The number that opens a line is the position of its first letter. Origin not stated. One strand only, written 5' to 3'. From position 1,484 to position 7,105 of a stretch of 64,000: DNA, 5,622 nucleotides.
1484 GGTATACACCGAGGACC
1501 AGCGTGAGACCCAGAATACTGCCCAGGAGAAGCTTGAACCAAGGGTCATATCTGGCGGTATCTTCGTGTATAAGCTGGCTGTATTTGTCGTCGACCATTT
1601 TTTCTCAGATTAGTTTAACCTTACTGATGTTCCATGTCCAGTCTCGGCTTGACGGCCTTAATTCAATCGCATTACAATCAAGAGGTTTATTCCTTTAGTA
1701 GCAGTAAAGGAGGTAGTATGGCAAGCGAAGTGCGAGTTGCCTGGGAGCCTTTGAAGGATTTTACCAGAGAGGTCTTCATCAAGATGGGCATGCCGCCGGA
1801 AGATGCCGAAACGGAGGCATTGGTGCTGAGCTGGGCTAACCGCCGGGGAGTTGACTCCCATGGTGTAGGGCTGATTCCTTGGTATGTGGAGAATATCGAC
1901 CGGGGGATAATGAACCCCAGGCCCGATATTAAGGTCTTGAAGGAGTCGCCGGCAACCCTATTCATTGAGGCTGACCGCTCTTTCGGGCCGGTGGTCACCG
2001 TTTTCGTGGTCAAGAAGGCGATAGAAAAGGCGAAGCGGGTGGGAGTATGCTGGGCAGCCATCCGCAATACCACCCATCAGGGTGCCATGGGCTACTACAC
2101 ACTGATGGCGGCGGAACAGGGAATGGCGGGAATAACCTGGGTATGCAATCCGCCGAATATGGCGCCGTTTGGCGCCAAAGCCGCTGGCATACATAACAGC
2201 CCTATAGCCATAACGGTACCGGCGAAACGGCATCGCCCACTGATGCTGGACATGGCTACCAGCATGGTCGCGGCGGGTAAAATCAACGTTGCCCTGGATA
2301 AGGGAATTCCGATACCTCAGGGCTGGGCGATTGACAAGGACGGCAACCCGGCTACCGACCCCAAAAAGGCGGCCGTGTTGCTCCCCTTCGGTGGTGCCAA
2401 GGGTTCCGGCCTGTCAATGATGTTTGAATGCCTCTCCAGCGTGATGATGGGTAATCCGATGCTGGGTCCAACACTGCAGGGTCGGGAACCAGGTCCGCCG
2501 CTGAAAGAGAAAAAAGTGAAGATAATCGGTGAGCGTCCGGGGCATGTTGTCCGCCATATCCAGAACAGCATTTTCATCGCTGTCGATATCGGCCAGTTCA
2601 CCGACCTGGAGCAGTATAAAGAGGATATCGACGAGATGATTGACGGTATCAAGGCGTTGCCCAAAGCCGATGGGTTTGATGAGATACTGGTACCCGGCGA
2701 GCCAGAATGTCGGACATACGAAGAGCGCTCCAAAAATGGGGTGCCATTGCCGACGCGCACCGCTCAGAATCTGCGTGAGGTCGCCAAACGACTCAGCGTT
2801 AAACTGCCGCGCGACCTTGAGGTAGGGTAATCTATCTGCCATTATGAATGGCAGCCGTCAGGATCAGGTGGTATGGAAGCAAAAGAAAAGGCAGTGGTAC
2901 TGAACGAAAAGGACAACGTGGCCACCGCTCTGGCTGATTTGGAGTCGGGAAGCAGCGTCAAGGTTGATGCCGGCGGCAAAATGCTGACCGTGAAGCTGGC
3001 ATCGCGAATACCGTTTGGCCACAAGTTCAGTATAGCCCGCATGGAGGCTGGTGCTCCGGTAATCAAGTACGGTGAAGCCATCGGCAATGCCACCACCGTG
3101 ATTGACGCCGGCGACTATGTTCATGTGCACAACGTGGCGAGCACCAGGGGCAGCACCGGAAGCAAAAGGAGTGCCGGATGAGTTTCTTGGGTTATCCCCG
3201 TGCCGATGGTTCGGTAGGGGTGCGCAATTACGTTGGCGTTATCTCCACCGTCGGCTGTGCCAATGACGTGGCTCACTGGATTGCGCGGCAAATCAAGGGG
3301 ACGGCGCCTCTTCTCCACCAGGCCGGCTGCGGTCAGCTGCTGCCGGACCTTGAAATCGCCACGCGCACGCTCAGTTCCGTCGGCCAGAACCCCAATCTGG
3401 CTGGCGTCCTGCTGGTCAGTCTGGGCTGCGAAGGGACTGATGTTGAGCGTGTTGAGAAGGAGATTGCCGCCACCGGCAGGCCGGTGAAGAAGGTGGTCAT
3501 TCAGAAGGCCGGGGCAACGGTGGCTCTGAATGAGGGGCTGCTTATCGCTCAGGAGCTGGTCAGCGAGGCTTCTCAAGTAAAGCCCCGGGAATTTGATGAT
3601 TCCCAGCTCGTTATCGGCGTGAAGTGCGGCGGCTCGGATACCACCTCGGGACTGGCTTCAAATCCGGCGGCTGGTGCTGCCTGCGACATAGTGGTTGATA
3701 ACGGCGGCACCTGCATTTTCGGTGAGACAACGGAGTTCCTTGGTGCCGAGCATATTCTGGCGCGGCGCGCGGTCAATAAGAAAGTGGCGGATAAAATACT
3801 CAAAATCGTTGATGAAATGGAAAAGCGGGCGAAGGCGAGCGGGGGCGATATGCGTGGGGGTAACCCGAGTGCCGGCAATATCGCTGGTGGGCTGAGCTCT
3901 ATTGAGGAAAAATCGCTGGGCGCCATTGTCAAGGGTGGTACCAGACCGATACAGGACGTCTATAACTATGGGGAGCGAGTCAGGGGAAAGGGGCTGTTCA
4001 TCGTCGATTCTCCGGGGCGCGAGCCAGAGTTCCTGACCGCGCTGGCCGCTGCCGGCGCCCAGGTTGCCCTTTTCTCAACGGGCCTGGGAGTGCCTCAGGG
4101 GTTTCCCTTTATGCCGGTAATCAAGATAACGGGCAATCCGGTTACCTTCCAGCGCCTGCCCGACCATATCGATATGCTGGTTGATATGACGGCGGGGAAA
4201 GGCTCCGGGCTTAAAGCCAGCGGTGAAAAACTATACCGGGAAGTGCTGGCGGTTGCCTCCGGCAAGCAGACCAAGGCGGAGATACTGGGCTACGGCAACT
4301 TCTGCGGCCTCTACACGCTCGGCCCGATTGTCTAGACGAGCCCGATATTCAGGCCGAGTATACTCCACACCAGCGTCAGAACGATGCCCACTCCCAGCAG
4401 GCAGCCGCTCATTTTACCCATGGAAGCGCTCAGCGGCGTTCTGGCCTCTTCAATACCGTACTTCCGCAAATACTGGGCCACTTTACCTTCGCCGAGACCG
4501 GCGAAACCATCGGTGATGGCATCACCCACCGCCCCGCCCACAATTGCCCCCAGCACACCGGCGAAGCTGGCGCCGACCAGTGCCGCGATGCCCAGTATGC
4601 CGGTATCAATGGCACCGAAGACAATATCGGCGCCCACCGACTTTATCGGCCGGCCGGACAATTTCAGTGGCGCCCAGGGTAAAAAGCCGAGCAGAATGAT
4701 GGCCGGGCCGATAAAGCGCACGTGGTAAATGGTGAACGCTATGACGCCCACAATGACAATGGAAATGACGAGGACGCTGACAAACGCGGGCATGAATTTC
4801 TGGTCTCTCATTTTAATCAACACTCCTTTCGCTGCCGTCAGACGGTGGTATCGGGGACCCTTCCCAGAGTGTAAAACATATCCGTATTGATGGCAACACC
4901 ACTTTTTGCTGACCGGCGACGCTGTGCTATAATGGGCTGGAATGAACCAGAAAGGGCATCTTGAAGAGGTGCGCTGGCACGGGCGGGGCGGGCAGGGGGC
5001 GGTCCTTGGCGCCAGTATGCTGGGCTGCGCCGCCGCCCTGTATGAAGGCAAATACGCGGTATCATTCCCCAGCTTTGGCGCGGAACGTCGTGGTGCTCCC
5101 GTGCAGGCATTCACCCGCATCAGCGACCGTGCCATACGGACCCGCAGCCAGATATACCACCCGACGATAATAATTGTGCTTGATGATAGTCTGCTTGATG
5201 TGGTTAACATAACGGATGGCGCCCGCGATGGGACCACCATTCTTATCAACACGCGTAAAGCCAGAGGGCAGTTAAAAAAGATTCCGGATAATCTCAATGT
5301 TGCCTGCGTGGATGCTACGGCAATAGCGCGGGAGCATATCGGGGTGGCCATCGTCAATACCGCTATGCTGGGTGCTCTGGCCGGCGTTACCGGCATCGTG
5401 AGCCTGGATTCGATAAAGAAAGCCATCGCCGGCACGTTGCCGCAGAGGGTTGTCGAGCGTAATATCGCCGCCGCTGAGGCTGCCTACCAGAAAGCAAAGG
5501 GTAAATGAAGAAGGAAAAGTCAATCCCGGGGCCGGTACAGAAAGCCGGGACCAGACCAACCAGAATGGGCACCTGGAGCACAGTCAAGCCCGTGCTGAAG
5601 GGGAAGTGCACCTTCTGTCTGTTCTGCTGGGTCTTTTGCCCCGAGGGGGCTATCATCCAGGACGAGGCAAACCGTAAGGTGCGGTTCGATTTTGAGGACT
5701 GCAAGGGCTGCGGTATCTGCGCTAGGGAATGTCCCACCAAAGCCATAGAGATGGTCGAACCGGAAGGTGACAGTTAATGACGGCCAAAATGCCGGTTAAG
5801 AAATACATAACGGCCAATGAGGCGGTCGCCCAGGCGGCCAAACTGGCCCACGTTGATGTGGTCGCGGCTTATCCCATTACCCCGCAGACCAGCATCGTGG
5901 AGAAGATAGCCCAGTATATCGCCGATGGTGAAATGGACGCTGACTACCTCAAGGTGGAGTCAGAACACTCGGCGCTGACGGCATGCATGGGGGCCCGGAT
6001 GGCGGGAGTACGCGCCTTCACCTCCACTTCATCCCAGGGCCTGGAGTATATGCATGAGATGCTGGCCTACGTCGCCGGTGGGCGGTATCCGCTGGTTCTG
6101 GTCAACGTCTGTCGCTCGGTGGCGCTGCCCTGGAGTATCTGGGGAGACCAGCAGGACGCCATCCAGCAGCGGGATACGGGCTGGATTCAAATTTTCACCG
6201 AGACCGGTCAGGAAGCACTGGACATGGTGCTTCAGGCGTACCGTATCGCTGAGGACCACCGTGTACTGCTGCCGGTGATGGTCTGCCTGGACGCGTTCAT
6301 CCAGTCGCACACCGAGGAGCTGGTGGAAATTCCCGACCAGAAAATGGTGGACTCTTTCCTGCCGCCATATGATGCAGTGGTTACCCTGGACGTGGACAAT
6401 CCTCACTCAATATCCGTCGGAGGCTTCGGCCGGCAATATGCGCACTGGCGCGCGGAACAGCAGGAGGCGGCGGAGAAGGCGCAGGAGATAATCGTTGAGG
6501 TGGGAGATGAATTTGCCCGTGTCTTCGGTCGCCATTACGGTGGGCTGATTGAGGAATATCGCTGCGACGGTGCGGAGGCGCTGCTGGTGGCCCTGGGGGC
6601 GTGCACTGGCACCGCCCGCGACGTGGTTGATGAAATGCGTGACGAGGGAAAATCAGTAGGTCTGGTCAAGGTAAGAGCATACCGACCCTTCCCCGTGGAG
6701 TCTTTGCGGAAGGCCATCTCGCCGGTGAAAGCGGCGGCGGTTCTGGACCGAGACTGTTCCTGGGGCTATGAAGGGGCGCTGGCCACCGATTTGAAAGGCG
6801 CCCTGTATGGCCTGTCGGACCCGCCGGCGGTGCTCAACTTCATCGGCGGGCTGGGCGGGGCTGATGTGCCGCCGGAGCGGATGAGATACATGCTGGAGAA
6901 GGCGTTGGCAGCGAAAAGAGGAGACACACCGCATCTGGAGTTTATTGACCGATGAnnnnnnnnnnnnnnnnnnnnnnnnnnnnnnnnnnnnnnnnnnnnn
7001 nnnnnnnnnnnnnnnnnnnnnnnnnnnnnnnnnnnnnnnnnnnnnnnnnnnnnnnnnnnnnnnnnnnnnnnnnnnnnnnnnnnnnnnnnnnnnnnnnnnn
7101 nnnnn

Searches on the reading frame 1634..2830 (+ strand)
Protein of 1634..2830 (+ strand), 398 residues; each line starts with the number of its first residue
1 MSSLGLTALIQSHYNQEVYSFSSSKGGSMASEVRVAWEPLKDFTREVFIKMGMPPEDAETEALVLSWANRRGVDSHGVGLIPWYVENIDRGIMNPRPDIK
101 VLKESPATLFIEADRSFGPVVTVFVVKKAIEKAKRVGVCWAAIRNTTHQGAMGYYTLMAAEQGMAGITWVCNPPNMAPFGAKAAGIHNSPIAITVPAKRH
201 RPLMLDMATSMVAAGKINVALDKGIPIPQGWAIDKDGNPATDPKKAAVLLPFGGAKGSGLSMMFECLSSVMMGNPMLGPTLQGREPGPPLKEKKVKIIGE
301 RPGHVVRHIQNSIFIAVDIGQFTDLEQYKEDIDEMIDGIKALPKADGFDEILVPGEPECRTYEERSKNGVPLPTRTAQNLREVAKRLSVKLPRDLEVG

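Call 11: search_protein_families(library=pfam, proteins=[window:1634-2830:+], max_evalue=0.00001)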
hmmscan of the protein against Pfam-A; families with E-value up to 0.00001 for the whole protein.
window:1634-2830:+ (398 aa): 1 family
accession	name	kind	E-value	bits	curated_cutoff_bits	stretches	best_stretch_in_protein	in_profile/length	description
PF02615.19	Ldh_2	-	5.3e-109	364.8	38.8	1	36-380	2-332/333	Malate/L-lactate dehydrogenase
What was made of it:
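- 1634..2830 (+): Ldh_2-family 2-hydroxyacid/2-oxoacid dehydrogenase upstream of SAF1. Pfam Ldh_2 364.8 bits (call 11).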

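Call 27: search_protein_families(library=ncbifam, proteins=[window:1634-2830:+], max_evalue=0.00001)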
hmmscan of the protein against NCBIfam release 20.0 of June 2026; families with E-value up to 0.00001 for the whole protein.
window:1634-2830:+ (398 aa): 5 families
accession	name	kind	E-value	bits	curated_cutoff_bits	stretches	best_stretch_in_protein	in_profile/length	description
NF040650.1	sulfolac_dhydr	equivalog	9.2e-71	238.8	500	1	40-391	8-337/339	L-sulfolactate dehydrogenase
NF007504.0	PRK10098.1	equivalog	3.7e-63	213.4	336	2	30-274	2-253/360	malate/lactate/ureidoglycolate dehydrogenase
NF011599.0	PRK15025.1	equivalog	1.4e-62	211.9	356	2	34-276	2-244/349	ureidoglycolate dehydrogenase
TIGR03175.1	AllD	equivalog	2.3e-61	207.8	496.2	2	33-276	1-244/349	ureidoglycolate dehydrogenase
NF009750.0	PRK13260.1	equivalog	2.3e-42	145.3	316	1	34-271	2-240/332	3-dehydro-L-gulonate 2-dehydrogenase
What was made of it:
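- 1634..2830 (+): NCBIfam best hit is L-sulfolactate dehydrogenase, 238.8 bits against a cut-off of 500; next is malate/lactate/ureidoglycolate DH, 213 against 336 (call 27).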

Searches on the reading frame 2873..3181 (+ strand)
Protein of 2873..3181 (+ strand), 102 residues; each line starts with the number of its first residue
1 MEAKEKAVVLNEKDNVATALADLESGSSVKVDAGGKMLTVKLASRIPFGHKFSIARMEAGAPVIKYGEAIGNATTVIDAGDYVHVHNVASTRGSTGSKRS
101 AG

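Call 27: search_protein_families(library=ncbifam, proteins=[window:2873-3181:+], max_evalue=0.00001)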
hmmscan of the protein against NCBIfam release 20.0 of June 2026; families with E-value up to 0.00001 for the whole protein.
window:2873-3181:+ (102 aa): 1 family
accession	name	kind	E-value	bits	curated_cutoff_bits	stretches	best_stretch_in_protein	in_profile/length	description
TIGR03248.1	galactar-dH20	equivalog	1.4e-08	33.6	730.85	1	8-88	3-78/507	galactarate dehydratase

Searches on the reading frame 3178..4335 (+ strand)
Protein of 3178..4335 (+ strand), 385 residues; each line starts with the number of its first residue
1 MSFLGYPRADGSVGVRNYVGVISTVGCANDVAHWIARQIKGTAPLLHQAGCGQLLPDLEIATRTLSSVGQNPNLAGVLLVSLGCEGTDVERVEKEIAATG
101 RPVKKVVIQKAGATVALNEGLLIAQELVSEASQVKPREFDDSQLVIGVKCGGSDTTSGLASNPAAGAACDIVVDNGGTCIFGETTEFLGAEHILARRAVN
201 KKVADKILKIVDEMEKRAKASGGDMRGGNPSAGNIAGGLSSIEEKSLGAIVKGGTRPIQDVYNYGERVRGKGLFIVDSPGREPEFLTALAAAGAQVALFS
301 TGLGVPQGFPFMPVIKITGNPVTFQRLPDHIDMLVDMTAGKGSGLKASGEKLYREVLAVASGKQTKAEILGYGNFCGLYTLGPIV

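Call 11: search_protein_families(library=pfam, proteins=[window:3178-4335:+], max_evalue=0.00001)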
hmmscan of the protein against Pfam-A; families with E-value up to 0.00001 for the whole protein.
window:3178-4335:+ (385 aa): 2 families
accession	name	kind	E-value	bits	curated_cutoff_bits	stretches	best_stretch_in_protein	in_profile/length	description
PF20629.2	GD_AH_C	-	6e-85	284.9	26.8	1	142-376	2-235/242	D-galactarate/Altronate dehydratase, C-terminal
PF04295.18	GD_AH_second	-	2.4e-37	128.5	27.3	1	5-131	1-135/136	D-galactarate dehydratase/Altronate hydrolase, second domain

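Call 27: search_protein_families(library=ncbifam, proteins=[window:3178-4335:+], max_evalue=0.00001)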
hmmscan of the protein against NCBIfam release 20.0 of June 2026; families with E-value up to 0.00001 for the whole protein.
window:3178-4335:+ (385 aa): 1 family
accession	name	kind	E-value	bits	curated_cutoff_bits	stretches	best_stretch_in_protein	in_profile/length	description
TIGR03248.1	galactar-dH20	equivalog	4.7e-65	220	730.85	1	2-384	106-506/507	galactarate dehydratase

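Call 29: search_dna_similar(query=window:3178-4332:+, collection=plasmids, mode=protein, max_rows=30)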
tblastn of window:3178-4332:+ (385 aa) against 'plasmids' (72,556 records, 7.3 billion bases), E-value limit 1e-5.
Records with a match: 470; places in all: 664; records where one place covers at least 80% of the query: 465.
Best place of each record, by identity: <60% 470.
By first word of the organism name: Ralstonia 137; Pseudosulfitobacter 47; Azospirillum 26; Rhizobium 23; Burkholderia 18; Klebsiella 18; Caballeronia 14; Paracoccus 13; Paraburkholderia 13; Sulfitobacter 13; and 75 more.
By predicted mobility (MOB-suite, as given by PLSDB): non-mobilizable 313; mobilizable 130; conjugative 27.
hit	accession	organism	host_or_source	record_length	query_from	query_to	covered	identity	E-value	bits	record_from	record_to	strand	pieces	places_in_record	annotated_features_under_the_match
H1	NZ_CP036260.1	Sporomusa termitida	whole organism,intestinal contents of ...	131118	1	385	100%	52.1%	4e-116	378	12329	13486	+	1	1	UxaA family hydrolase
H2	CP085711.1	Bacillus sp. F19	single cell,soil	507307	5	375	96%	48.1%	3e-100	332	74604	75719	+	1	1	UxaA family hydrolase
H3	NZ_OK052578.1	Metabacillus dongyingensis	white elm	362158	3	383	99%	46.0%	1e-92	311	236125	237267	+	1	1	UxaA family hydrolase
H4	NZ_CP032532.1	Priestia megaterium NCT-2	contaminated soil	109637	3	383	99%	45.5%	5e-95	318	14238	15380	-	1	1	UxaA family hydrolase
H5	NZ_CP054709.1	Halarchaeum sp. CBA1220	solar salt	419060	1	376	98%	45.9%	6e-85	288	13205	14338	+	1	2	UxaA family hydrolase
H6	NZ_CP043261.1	Escherichia albertii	Brown Headed Cow Bird,genomic ...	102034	5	383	98%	45.0%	1e-92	310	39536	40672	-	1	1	UxaA family hydrolase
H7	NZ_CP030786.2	Escherichia albertii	stool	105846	5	383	98%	45.0%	1e-92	310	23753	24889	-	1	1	UxaA family hydrolase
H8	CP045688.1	Escherichia albertii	Brown Headed Cow Bird,genomic ...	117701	5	383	98%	45.0%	1e-92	310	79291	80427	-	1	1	galactonate dehydratase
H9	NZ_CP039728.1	Bacillus sp. S3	whole organism,Contaminated Mine Soils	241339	2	375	97%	45.6%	4e-96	321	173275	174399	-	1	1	UxaA family hydrolase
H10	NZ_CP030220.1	Salmonella enterica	-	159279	3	375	97%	45.3%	1e-92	311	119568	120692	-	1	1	UxaA family hydrolase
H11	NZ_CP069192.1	Haloterrigena salifodinae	Salt Microbe,Salt Mine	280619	2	376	97%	44.9%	1e-82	282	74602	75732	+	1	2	UxaA family hydrolase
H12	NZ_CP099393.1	Natronococcus sp. CG52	cell culture,salt lake sediment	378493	2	376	97%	44.7%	2e-81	278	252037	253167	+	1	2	UxaA family hydrolase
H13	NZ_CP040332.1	Natrinema versiforme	-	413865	2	368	95%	45.6%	2e-77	267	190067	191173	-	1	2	UxaA family hydrolase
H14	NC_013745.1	Haloterrigena turkmenica DSM 5511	-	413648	2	376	97%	44.4%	2e-79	273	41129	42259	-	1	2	UxaA family hydrolase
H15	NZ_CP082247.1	Natrinema sp. SYSU A 869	cell culture,salt lake sediment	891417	1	376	98%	44.1%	5e-82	280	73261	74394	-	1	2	UxaA family hydrolase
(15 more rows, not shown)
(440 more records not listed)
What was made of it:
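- Tried and rejected: PGAP calls every hit 'UxaA family hydrolase' (call 29).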

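Call 50: get_annotated_region(hit=H1, flank=9000)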
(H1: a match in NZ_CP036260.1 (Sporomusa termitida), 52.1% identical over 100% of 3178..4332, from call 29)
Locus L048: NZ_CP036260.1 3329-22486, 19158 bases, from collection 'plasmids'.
description: Sporomusa termitida strain DSM 4440 plasmid pSPTER, complete sequence
organism: Sporomusa termitida (NCBI taxid 2377)
taxonomy: Bacteria; Bacillota; Negativicutes; Selenomonadales; Sporomusaceae; Sporomusa; Sporomusa termitida
host: -; source: whole organism,intestinal contents of termite Nasutitermes nigriceps; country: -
typing (MOB-suite, as given by PLSDB): non-mobilizable
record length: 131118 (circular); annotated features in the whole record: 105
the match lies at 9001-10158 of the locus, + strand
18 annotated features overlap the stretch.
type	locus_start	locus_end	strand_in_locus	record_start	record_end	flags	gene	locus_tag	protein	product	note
CDS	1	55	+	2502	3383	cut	-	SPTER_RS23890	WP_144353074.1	ABC transporter ATP-binding protein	-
CDS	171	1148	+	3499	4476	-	cysK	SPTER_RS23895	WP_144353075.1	cysteine synthase A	GO:0006535 - cysteine biosynthetic process from serine [Evidence IEA]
CDS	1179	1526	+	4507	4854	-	-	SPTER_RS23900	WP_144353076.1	hypothetical protein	-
CDS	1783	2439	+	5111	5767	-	-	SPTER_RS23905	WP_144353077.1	LysE family translocator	-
CDS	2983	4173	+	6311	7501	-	-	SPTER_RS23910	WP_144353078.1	mandelate racemase/muconate lactonizing enzyme family protein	-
CDS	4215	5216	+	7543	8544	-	-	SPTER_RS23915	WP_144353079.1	tripartite tricarboxylate transporter substrate binding protein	-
CDS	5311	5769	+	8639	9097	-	-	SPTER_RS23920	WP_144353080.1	tripartite tricarboxylate transporter TctB family protein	-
CDS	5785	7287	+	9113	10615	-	-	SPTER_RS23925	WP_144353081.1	tripartite tricarboxylate transporter permease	-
CDS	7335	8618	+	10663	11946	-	-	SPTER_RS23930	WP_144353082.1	lactate racemase domain-containing protein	-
CDS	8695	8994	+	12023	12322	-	-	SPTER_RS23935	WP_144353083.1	UxaA family hydrolase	-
CDS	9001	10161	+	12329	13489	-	-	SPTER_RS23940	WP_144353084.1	UxaA family hydrolase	-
CDS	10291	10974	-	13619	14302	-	-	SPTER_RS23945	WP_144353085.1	GntR family transcriptional regulator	-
CDS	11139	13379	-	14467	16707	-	-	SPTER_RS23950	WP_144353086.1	TonB-dependent siderophore receptor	GO:0015891 - siderophore transport [Evidence IEA]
CDS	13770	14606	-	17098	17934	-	-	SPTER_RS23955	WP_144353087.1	AraC family transcriptional regulator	-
CDS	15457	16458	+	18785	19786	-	-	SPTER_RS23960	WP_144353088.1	ABC transporter substrate-binding protein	-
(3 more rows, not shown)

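Call 83: search_protein_families(library=ncbifam, proteins=[L048:2983-4173:+, L048:7335-8618:+], max_evalue=0.000001)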
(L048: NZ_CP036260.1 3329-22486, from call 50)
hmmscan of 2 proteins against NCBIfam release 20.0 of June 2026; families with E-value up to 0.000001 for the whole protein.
L048:2983-4173:+ (396 aa): 11 families
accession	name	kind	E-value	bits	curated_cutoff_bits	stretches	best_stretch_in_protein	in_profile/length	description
NF010624.0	PRK14017.1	equivalog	3.3e-76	256.9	311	1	22-390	13-360/382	galactonate dehydratase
NF040790.2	glucon_galact_dh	equivalog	4.5e-65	220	750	1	1-392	1-371/390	bifunctional D-gluconate/D-galactonate dehydratase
NF043051.1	ManoateDhtManD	equivalog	2.8e-53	181.2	550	1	25-388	18-381/403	D-mannonate dehydratase ManD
NF040866.1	AraD_Arch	equivalog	3.1e-53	181.1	650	1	25-389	35-368/372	arabinonate dehydratase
NF011654.0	PRK15072.1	subfamily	3.6e-51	174.3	430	1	25-386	18-380/404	D-galactonate dehydratase family protein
NF011968.0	PRK15440.1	equivalog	7.9e-34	117.2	393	2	25-132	60-162/395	L-rhamnonate dehydratase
NF047820.1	TalGalacDh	equivalog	4.9e-31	108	500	1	25-341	39-326/371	L-talarate/galactarate dehydratase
TIGR02534.1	mucon_cyclo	subfamily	3.1e-24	85.7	334.95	2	195-388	170-363/368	muconate/chloromuconate family cycloisomerase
NF043002.1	HProlDhtase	equivalog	7.3e-20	71.1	500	1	25-132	34-138/366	cis-3-hydroxy-L-proline dehydratase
NF041118.1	A_G_epim_Thtga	equivalog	1.1e-10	41.2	500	0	19-129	26-130/341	L-Ala-D/L-Glu epimerase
TIGR01928.1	menC_lowGC_arch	equivalog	2.1e-07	30.3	200.65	0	235-318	196-279/325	o-succinylbenzoate synthase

L048:7335-8618:+ (427 aa): 2 families
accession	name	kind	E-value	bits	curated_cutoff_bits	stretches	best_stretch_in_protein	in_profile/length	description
NF052515.1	NPN_iso_grp_22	equivalog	7.2e-160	532.2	400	1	13-399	1-390/392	nickel pincer cofactor-dependent isomerase, group 22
NF052593.1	NPN_racem_MAR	equivalog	4.3e-08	32.1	500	1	29-188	36-196/415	nickel-dependent malate racemase, LarAH6 family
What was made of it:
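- It is seen again for an unrelated NPN-isomerase 'group 22' gene on Sporomusa termitida pSPTER, together with an enolase-family gene and a Tct transporter (calls 50, 83).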

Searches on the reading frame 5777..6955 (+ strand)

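Call 11: search_protein_families(library=pfam, proteins=[window:5777-6955:+], max_evalue=0.00001)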
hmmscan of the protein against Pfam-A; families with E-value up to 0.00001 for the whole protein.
window:5777-6955:+ (392 aa): 2 families
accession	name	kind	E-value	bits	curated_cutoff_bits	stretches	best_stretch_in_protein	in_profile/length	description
PF01855.24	POR_N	-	2.3e-70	237.4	27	1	20-242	2-229/231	Pyruvate flavodoxin/ferredoxin oxidoreductase, thiamine diP-bdg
PF17147.9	PFOR_II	-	3.9e-27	95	27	1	266-368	1-101/102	Pyruvate:ferredoxin oxidoreductase core domain II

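Call 88: search_protein_families(library=ncbifam, proteins=[window:5777-6955:+], max_evalue=1e-20)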
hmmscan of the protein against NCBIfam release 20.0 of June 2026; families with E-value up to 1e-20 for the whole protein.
window:5777-6955:+ (392 aa): 11 families
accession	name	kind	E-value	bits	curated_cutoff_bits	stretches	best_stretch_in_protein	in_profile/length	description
NF040682.1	PorA_Arch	equivalog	2.9e-143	477.5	550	1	8-380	3-375/387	pyruvate synthase subunit PorA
NF006233.0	PRK08367.1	equivalog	1.4e-122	409.3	625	1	5-379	1-375/394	pyruvate ferredoxin oxidoreductase subunit alpha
NF006232.0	PRK08366.1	equivalog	1e-117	393.1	646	1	6-371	5-369/394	2-ketoisovalerate ferredoxin oxidoreductase subunit alpha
NF045764.1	PhenlGlyoxDHPadG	equivalog_domain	1.3e-103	346.6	700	1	13-385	7-388/398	NADH-dependent phenylglyoxylate dehydrogenase subunit alpha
NF007201.0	PRK09622.1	equivalog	2.6e-91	306.5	590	1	13-374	15-376/405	2-oxoacid:ferredoxin oxidoreductase subunit alpha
NF045791.1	OxalOxredalpha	equivalog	7.4e-90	301.8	500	1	5-376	1-375/395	oxalate oxidoreductase subunit alpha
TIGR02176.1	pyruv_ox_red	equivalog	3e-44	151.2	911.35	1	11-374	4-376/1167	pyruvate:ferredoxin (flavodoxin) oxidoreductase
NF006412.0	PRK08659.1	equivalog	4.1e-41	141.4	411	1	7-322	4-331/378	2-oxoacid:acceptor oxidoreductase subunit alpha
NF005507.0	PRK07119.1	subfamily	8.4e-41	139.9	399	1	9-345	5-321/352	3-methyl-2-oxobutanoate dehydrogenase subunit VorB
TIGR03710.1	OAFO_sf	subfamily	2e-30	105.9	482.75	1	8-189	193-375/561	2-oxoacid:acceptor oxidoreductase subunit alpha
NF007206.0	PRK09627.1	equivalog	3e-25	89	579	0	12-192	7-188/375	2-oxoglutarate synthase subunit alpha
